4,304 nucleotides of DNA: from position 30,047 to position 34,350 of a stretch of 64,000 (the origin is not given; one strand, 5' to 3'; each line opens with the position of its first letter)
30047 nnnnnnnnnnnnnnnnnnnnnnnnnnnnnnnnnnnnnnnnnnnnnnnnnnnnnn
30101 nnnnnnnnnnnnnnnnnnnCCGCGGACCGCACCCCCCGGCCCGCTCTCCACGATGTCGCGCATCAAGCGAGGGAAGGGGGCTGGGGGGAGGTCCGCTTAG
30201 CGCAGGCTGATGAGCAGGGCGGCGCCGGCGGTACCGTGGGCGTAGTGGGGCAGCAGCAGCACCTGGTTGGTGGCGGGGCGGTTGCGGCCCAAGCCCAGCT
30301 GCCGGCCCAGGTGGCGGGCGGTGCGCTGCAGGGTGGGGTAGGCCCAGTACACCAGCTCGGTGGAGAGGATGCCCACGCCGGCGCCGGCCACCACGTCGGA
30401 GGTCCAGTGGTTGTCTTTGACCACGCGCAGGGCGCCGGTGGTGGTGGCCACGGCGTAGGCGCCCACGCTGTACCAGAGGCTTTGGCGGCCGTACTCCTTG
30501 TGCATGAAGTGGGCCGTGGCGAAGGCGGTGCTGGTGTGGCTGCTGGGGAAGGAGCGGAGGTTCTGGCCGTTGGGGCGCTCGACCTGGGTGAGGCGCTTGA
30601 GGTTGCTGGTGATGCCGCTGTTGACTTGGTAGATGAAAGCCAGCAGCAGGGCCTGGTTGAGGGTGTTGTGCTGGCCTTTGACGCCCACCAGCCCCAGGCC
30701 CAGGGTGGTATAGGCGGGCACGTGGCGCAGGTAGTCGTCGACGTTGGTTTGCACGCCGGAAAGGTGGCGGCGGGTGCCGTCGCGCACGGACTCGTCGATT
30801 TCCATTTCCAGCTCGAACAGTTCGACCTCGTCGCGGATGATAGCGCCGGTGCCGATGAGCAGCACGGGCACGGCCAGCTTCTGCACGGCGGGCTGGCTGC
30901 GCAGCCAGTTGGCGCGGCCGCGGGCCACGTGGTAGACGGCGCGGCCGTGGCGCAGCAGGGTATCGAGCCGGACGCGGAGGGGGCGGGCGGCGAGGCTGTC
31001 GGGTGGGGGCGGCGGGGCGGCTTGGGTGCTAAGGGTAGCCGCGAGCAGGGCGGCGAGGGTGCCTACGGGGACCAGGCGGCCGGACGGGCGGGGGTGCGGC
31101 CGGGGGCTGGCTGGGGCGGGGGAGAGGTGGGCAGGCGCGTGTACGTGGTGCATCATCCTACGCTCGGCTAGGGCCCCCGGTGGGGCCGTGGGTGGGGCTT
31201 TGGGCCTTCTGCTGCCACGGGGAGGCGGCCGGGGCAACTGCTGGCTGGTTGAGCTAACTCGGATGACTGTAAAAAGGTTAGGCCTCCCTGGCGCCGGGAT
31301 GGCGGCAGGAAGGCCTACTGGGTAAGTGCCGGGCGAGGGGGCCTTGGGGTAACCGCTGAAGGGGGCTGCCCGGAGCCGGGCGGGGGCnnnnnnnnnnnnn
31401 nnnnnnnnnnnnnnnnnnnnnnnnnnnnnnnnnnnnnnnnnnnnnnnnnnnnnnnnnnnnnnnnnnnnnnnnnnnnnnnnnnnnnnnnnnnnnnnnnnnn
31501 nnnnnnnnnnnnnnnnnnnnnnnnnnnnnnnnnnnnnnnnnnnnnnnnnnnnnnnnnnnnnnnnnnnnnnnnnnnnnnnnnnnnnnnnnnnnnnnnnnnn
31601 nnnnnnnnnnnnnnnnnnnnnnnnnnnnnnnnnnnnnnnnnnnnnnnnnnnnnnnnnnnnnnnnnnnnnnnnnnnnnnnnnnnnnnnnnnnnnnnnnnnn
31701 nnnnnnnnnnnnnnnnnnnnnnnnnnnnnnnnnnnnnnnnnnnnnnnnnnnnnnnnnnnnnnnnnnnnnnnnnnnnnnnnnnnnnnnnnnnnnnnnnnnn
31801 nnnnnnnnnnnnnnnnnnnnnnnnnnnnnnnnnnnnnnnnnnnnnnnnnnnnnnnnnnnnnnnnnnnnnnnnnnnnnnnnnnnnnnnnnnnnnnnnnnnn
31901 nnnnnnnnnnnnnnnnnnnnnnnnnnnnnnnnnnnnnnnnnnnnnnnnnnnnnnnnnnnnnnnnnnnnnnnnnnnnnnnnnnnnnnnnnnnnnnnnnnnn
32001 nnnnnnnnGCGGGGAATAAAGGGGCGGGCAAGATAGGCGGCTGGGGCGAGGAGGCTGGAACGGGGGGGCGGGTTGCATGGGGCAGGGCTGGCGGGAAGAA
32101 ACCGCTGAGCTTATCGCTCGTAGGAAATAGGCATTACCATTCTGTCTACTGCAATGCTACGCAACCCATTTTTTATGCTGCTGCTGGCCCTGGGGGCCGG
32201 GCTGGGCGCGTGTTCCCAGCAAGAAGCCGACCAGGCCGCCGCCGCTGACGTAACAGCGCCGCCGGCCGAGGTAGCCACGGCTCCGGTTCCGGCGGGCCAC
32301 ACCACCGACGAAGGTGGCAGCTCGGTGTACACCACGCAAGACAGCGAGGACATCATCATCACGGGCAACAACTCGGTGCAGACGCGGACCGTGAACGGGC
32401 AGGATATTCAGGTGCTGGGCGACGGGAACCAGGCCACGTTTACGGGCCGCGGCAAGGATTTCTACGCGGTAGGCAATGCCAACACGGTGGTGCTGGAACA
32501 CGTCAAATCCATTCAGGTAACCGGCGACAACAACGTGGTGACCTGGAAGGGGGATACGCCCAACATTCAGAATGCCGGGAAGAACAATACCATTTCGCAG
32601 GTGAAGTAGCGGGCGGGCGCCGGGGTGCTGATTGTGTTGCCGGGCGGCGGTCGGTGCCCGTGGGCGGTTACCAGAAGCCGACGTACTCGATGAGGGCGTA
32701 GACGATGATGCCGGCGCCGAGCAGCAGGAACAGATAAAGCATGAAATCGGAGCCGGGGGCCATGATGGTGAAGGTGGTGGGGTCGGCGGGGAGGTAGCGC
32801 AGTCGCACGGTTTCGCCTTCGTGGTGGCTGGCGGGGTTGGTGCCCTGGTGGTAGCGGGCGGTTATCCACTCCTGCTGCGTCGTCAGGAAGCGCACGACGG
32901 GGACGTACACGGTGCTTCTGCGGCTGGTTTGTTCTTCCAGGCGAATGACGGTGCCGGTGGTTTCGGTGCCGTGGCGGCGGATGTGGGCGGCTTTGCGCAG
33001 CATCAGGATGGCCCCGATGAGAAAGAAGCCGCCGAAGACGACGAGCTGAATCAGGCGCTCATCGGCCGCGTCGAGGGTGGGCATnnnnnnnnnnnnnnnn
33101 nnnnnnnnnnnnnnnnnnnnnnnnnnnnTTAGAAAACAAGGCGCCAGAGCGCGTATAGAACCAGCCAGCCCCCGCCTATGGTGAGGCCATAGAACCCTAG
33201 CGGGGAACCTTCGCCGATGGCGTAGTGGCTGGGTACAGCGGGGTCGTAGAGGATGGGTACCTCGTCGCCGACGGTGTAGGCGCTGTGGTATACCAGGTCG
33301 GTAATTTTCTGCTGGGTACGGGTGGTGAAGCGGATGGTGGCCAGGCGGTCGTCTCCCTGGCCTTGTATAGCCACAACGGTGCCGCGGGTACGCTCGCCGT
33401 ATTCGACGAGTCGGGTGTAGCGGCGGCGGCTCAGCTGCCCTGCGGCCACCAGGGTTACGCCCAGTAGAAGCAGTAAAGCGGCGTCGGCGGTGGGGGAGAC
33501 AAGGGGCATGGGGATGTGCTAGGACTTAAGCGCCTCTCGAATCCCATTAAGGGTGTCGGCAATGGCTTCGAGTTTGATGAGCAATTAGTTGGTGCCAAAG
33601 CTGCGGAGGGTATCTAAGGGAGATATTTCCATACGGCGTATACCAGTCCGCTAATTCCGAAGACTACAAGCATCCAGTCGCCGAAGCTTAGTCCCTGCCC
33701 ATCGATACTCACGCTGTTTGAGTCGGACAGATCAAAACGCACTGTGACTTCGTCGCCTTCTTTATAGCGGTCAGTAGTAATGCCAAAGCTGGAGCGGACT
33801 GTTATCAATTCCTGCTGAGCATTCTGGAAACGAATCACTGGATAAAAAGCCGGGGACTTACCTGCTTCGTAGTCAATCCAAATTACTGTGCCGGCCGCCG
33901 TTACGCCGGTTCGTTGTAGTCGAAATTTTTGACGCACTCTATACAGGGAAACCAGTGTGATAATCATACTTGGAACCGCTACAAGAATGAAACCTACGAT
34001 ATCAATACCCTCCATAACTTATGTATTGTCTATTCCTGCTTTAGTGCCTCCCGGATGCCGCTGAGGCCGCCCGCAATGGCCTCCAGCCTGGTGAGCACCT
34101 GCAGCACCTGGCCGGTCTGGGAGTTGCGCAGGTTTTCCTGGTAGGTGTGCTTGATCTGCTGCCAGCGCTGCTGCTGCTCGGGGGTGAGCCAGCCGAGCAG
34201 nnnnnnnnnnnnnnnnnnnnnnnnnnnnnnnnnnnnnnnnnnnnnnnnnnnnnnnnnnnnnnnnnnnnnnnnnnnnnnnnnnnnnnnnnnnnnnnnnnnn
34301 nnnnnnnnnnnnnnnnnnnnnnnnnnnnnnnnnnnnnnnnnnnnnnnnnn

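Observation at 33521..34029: Low-GC cassette (DUF3592 #3 plus orphan giant-gene 3' fragment) inserted exactly at the giant gene stop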

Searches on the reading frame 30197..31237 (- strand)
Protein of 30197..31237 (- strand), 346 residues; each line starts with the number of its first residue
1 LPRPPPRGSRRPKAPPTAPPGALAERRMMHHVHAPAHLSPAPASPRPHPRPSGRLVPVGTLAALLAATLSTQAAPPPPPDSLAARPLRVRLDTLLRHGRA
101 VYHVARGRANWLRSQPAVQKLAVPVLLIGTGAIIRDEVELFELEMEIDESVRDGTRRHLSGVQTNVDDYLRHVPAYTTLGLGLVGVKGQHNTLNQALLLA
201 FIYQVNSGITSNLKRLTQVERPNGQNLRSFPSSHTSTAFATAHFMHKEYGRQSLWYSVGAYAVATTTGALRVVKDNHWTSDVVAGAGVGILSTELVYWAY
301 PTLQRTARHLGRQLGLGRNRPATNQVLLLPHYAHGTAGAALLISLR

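Call 8: search_protein_families(library=pfam, proteins=[window:30197-31237:-], max_evalue=0.001)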
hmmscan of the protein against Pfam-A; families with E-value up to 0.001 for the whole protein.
window:30197-31237:- (346 aa): 3 families
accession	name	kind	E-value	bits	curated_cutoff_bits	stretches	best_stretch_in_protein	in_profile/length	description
PF01569.27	PAP2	-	1.3e-12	48.1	27.2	1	226-303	47-128/130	PAP2 superfamily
PF14360.12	PAP2_C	-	3.8e-05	24.6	27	1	232-297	8-72/74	PAP2 superfamily C-terminal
PF14378.12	PAP2_3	-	6.1e-05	23.3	27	1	221-292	116-187/190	PAP2 superfamily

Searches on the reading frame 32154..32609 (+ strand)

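Call 5: search_protein_families(library=pfam, proteins=[window:32154-32609:+], max_evalue=0.01)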
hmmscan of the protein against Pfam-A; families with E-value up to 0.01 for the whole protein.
window:32154-32609:+ (151 aa): 2 families
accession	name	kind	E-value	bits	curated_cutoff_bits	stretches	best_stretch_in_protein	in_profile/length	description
PF11259.13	DUF3060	-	1.2e-10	41.4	23.1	1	87-144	1-58/58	Protein of unknown function (DUF3060)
PF20101.4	DUF6491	-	0.0099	16.4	27.5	0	7-149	5-118/138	Family of unknown function (DUF6491)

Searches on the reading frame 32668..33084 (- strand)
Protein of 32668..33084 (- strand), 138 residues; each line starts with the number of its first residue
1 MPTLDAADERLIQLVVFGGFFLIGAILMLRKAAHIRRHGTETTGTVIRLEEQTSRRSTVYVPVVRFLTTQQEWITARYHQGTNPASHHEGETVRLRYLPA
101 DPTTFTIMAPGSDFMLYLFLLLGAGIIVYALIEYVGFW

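Call 5: search_protein_families(library=pfam, proteins=[window:32668-33084:-], max_evalue=0.01)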
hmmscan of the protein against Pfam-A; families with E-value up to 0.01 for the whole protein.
window:32668-33084:- (138 aa): 1 family
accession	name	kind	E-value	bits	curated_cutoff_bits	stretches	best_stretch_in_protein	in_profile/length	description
PF12158.14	DUF3592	-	3.5e-08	34.4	25.3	1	42-108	1-80/84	Domain of unknown function (DUF3592)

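Call 7: search_protein_families(library=padloc, proteins=[window:32668-33084:-], max_evalue=0.01)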
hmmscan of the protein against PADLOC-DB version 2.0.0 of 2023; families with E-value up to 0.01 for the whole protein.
window:32668-33084:- (138 aa): 0 families

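Call 50: search_protein_families(library=ncbifam, proteins=[window:32671-33084:-], max_evalue=0.001)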
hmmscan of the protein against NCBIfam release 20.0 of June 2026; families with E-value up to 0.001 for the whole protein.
window:32671-33084:- (138 aa): 0 families

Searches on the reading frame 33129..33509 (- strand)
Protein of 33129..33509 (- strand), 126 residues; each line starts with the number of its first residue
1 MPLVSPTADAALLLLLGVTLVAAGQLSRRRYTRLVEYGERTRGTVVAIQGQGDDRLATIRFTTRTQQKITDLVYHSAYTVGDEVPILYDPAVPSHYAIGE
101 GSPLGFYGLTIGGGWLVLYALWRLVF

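Call 5: search_protein_families(library=pfam, proteins=[window:33129-33509:-], max_evalue=0.01)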
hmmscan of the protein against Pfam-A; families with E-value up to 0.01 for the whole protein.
window:33129-33509:- (126 aa): 1 family
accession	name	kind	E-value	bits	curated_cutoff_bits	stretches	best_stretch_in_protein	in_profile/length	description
PF12158.14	DUF3592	-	0.00029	21.9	25.3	1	28-100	21-81/84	Domain of unknown function (DUF3592)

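Call 7: search_protein_families(library=padloc, proteins=[window:33129-33509:-], max_evalue=0.01)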
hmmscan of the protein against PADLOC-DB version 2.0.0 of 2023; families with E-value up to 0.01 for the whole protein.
window:33129-33509:- (126 aa): 0 families

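Call 50: search_protein_families(library=ncbifam, proteins=[window:33132-33509:-], max_evalue=0.001)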
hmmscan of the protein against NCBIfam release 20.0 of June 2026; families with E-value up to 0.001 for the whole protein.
window:33132-33509:- (126 aa): 0 families

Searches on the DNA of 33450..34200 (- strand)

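Call 74: search_dna_similar(query=window:33450-34200:-, collection=plasmids, mode=distant, max_rows=10)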
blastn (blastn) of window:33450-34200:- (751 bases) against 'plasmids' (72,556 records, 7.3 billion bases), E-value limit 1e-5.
Records with a match: 1; places in all: 1; records where one place covers at least 80% of the query: 0.
Best place of each record, by identity: 60-80% 1.
By first word of the organism name: Hymenobacter 1.
By predicted mobility (MOB-suite, as given by PLSDB): non-mobilizable 1.
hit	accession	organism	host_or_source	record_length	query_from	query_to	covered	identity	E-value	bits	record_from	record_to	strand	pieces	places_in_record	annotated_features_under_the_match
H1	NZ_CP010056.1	Hymenobacter sp. DG25B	single cell,soil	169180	1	173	23%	77.6%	2e-27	132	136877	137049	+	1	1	DNA repair ATPase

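Call 75: search_dna_similar(query=window:33450-34200:-, collection=phages, mode=distant, max_rows=10)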
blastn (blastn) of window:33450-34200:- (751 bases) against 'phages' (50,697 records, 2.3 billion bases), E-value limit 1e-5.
No match.

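Call 76: get_annotated_region(hit=H1, flank=7000)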
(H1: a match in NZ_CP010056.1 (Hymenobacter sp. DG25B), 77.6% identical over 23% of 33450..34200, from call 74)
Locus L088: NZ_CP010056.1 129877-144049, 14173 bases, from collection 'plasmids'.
description: Hymenobacter sp. DG25B plasmid unnamed, complete sequence
organism: Hymenobacter sp. DG25B (NCBI taxid 1385664)
taxonomy: Bacteria; Bacteroidota; Cytophagia; Cytophagales; Hymenobacteraceae; Hymenobacter; Hymenobacter sp. DG25B
host: -; source: single cell,soil; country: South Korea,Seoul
typing (MOB-suite, as given by PLSDB): non-mobilizable
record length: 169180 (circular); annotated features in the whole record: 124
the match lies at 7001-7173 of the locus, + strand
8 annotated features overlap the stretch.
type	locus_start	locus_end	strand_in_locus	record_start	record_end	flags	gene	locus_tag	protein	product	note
CDS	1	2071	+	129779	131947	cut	-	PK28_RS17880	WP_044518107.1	hypothetical protein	-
CDS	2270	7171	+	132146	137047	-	-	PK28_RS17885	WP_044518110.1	DNA repair ATPase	-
CDS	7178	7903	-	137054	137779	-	-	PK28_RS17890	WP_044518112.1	LytTR family DNA-binding domain-containing protein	-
CDS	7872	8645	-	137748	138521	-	-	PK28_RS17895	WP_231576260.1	histidine kinase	GO:0000160 - phosphorelay signal transduction system [Evidence IEA]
CDS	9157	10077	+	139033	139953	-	-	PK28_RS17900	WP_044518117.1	ABC transporter ATP-binding protein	-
CDS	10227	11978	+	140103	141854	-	-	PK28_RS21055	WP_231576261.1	hypothetical protein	-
CDS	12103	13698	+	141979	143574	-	-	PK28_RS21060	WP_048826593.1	M1 family aminopeptidase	-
CDS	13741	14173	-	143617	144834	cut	-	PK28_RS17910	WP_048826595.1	ATP-binding protein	-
